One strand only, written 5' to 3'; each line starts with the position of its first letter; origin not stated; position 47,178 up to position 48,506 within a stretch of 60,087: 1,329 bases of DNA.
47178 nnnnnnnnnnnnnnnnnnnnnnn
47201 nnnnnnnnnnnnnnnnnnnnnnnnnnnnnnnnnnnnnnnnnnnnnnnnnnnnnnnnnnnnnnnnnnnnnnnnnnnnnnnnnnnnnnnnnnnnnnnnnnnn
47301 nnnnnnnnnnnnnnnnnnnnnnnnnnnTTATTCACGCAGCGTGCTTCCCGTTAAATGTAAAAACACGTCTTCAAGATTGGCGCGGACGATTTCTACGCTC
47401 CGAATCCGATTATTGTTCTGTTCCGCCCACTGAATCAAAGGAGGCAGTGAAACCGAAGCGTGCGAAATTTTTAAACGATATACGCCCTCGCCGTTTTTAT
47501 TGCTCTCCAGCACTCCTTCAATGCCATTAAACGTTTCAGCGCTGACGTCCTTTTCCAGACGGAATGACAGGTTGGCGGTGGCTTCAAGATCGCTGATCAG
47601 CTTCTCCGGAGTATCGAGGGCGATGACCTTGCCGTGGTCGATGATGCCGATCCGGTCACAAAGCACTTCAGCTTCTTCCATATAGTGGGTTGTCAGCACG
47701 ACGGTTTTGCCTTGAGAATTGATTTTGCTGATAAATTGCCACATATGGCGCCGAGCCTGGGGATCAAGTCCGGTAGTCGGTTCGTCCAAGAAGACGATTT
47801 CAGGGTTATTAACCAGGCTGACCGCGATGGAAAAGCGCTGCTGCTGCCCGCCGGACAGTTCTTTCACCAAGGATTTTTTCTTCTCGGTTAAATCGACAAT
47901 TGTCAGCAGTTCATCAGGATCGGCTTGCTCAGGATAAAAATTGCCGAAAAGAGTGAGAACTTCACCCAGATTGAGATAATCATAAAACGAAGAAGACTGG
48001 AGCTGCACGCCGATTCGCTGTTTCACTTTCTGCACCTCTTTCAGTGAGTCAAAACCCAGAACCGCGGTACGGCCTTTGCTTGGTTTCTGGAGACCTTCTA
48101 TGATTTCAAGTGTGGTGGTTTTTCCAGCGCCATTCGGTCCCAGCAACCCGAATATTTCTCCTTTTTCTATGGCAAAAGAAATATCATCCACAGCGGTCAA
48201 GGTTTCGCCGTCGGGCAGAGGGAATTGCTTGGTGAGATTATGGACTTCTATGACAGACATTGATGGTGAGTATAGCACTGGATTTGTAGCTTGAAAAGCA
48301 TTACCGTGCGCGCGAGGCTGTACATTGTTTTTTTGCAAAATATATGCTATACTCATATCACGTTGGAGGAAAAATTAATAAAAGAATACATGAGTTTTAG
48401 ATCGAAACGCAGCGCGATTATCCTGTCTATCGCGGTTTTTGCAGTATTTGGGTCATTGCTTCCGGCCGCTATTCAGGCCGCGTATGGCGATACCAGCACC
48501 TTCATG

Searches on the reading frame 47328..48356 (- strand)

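Call 66: search_protein_families(library=pfam, proteins=[window:47328-48356:-], max_evalue=0.00001)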
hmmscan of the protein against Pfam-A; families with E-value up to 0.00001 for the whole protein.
window:47328-48356:- (342 aa): 4 families
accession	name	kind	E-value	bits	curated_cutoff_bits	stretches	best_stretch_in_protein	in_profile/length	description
PF00005.33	ABC_tran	-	3e-29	102.8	25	1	57-195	2-137/137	ABC transporter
PF13304.12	AAA_21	-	1.8e-14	55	27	1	126-224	178-298/304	AAA domain, putative AbiEii toxin, Type IV TA system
PF13175.12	AAA_15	-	3.3e-07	30.7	32.1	0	183-224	327-369/374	AAA ATPase domain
PF13732.12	DrrA1-3_C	-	2.9e-06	28.3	27.4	0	264-335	14-80/81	ATP-binding protein DrrA1-3-like, C-terminal domain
